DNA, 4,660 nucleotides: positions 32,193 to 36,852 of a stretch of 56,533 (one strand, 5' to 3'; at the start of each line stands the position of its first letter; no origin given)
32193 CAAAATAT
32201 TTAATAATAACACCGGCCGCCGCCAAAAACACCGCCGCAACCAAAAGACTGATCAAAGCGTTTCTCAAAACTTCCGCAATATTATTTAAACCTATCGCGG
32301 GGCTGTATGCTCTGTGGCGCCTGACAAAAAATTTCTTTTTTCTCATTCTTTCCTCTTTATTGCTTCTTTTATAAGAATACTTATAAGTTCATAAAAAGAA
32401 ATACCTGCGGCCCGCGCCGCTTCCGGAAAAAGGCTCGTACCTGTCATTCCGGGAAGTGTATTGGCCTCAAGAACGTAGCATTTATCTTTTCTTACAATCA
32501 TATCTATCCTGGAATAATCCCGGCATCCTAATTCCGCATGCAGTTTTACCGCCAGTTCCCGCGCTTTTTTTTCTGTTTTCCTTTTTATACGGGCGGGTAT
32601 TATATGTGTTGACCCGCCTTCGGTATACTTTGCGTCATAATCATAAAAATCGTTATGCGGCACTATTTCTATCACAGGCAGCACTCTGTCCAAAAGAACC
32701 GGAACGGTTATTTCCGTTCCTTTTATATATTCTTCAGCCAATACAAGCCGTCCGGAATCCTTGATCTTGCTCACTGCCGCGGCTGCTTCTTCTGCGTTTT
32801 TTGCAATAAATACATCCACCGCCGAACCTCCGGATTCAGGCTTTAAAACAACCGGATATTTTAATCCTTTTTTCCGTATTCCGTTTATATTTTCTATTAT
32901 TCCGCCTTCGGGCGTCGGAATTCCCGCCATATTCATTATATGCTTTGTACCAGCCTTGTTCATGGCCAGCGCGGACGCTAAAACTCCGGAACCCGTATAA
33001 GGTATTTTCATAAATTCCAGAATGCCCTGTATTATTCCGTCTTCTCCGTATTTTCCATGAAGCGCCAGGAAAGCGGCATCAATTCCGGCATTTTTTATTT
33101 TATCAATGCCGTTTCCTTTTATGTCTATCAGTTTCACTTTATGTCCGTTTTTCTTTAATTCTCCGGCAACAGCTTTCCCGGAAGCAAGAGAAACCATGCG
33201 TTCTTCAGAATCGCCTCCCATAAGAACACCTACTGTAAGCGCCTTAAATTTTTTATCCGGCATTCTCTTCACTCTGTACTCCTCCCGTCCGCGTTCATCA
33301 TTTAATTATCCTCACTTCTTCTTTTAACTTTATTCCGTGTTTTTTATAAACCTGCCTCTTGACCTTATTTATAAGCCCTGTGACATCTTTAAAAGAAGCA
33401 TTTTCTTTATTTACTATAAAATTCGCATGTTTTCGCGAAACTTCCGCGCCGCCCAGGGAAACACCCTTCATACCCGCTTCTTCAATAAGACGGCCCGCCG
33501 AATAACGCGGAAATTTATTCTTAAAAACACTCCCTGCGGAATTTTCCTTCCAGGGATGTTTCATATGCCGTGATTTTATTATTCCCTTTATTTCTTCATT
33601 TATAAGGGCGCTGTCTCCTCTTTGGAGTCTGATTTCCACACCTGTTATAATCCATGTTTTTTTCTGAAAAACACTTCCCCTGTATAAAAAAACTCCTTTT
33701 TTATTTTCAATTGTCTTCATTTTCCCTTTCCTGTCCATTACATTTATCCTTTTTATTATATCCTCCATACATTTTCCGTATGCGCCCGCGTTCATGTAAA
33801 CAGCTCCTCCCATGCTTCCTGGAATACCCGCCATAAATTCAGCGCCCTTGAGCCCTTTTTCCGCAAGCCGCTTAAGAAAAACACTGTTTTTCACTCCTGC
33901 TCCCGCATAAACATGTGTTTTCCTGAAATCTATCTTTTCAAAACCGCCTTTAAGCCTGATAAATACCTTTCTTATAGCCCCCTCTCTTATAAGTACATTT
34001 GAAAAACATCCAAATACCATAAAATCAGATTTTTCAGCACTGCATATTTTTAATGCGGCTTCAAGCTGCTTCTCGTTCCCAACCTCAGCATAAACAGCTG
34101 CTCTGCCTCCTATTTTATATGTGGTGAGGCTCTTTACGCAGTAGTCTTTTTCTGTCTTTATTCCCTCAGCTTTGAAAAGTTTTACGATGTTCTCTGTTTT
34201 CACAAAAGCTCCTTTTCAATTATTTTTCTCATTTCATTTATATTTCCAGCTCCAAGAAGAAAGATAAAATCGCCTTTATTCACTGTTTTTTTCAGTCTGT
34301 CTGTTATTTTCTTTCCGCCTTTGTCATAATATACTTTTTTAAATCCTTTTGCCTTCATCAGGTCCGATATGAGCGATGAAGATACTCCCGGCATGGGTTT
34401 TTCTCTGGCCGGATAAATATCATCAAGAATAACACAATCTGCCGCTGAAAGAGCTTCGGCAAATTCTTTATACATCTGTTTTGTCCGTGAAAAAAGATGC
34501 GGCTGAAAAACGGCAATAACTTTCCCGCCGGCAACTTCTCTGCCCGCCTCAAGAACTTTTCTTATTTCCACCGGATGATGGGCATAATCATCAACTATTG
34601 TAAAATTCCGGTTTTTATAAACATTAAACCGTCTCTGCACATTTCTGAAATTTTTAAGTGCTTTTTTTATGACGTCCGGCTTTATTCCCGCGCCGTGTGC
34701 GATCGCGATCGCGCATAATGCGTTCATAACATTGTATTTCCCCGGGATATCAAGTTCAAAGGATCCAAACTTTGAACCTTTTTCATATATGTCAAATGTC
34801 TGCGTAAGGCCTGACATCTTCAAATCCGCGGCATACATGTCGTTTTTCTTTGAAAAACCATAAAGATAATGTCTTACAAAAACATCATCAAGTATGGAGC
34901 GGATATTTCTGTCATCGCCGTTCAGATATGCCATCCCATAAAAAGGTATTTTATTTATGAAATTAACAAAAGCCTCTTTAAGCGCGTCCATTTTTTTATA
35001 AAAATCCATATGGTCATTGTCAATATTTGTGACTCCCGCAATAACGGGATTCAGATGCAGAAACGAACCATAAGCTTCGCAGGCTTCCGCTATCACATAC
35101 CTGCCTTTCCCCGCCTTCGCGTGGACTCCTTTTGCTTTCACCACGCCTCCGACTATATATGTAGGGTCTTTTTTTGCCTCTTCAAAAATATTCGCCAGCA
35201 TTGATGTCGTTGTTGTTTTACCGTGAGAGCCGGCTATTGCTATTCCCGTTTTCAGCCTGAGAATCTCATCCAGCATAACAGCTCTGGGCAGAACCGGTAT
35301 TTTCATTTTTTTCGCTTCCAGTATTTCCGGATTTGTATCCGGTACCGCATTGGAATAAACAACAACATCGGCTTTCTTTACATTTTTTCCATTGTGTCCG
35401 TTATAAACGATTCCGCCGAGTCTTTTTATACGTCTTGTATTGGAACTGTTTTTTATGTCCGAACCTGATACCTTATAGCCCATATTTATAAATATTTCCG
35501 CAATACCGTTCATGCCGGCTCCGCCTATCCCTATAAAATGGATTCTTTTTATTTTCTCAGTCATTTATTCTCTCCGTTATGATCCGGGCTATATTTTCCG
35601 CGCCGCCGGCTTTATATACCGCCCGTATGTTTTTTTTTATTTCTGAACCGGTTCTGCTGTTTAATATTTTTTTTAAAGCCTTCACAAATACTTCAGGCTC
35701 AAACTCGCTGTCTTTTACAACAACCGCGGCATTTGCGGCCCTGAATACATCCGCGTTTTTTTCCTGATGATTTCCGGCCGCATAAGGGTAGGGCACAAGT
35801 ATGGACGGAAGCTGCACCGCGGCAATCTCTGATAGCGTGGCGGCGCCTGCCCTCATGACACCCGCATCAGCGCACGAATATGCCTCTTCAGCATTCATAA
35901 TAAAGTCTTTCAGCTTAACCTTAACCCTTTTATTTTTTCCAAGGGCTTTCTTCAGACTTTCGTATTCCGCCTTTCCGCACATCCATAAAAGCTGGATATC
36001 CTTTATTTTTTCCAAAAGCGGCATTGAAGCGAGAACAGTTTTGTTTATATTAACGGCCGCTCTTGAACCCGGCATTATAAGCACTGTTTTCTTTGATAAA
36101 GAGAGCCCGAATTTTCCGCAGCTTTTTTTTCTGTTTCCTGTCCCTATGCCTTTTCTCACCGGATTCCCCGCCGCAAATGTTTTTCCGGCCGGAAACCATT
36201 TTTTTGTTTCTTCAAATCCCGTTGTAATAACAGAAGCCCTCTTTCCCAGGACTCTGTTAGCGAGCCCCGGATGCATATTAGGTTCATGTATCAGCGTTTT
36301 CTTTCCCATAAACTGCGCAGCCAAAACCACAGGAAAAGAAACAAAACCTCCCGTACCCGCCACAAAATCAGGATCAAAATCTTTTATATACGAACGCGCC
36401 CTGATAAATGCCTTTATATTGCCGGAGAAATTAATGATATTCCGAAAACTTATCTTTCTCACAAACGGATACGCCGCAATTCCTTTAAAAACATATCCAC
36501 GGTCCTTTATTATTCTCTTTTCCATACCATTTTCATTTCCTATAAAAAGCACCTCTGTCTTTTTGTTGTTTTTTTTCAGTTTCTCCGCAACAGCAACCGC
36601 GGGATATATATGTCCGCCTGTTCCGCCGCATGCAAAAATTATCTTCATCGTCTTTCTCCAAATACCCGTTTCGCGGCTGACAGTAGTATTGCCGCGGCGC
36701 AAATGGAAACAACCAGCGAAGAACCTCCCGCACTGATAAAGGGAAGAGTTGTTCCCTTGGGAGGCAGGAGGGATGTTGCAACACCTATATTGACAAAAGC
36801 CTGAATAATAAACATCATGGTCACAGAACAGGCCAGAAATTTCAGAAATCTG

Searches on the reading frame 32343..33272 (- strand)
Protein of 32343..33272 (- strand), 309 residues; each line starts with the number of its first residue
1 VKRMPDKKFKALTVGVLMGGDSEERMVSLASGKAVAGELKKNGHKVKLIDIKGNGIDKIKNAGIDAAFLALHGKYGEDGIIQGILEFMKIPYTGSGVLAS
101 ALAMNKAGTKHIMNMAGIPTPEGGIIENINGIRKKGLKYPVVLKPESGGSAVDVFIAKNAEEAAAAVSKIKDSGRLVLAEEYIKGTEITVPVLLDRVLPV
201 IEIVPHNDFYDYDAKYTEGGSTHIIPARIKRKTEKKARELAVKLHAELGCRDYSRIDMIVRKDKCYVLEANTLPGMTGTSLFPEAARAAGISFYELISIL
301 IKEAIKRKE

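Call 36: search_protein_families(library=pfam, proteins=[window:32343-33272:-])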
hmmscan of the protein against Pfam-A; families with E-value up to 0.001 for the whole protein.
window:32343-33272:- (309 aa): 8 families
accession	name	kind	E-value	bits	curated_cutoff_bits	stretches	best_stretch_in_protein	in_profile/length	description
PF07478.18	Dala_Dala_lig_C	-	4.1e-45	154.2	24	1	135-302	33-204/204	D-ala D-ala ligase C-terminus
PF01820.27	Dala_Dala_lig_N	-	1.3e-22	81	34.6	2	60-95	86-121/121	D-ala D-ala ligase N-terminus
PF02655.19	ATP-grasp_3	-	2.9e-12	47.4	23.2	1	105-272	3-155/160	ATP-grasp domain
PF13535.11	ATP-grasp_4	-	3.8e-10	40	27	1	138-273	2-151/160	ATP-grasp domain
PF08443.16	RimK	-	5e-09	36.5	21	1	104-279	2-172/188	RimK-like ATP-grasp domain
PF01071.24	GARS_A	-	1.2e-06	28.9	27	1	105-237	2-146/194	Phosphoribosylglycinamide synthetase, ATP-grasp (A) domain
PF02222.28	ATP-grasp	-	2.3e-06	27.8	27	1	113-269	3-158/179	ATP-grasp domain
PF02786.22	CPSase_L_D2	-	1.1e-05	25.5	19.8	1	107-272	3-178/211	Carbamoyl-phosphate synthase L chain, ATP binding domain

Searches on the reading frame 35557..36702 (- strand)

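Call 36: search_protein_families(library=pfam, proteins=[window:35557-36702:-])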
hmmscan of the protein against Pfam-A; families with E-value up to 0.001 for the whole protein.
window:35557-36702:- (381 aa): 3 families
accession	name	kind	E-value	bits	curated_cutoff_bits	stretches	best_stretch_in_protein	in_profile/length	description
PF03033.26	Glyco_transf_28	-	3.9e-35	121.4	26.2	1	21-157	1-135/139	Glycosyltransferase family 28 N-terminal domain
PF04101.22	Glyco_tran_28_C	-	8.4e-32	110.9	22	1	206-352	1-146/166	Glycosyltransferase family 28 C-terminal domain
PF02684.21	LpxB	-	0.00044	19.7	22.6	1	192-302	173-285/374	Lipid-A-disaccharide synthetase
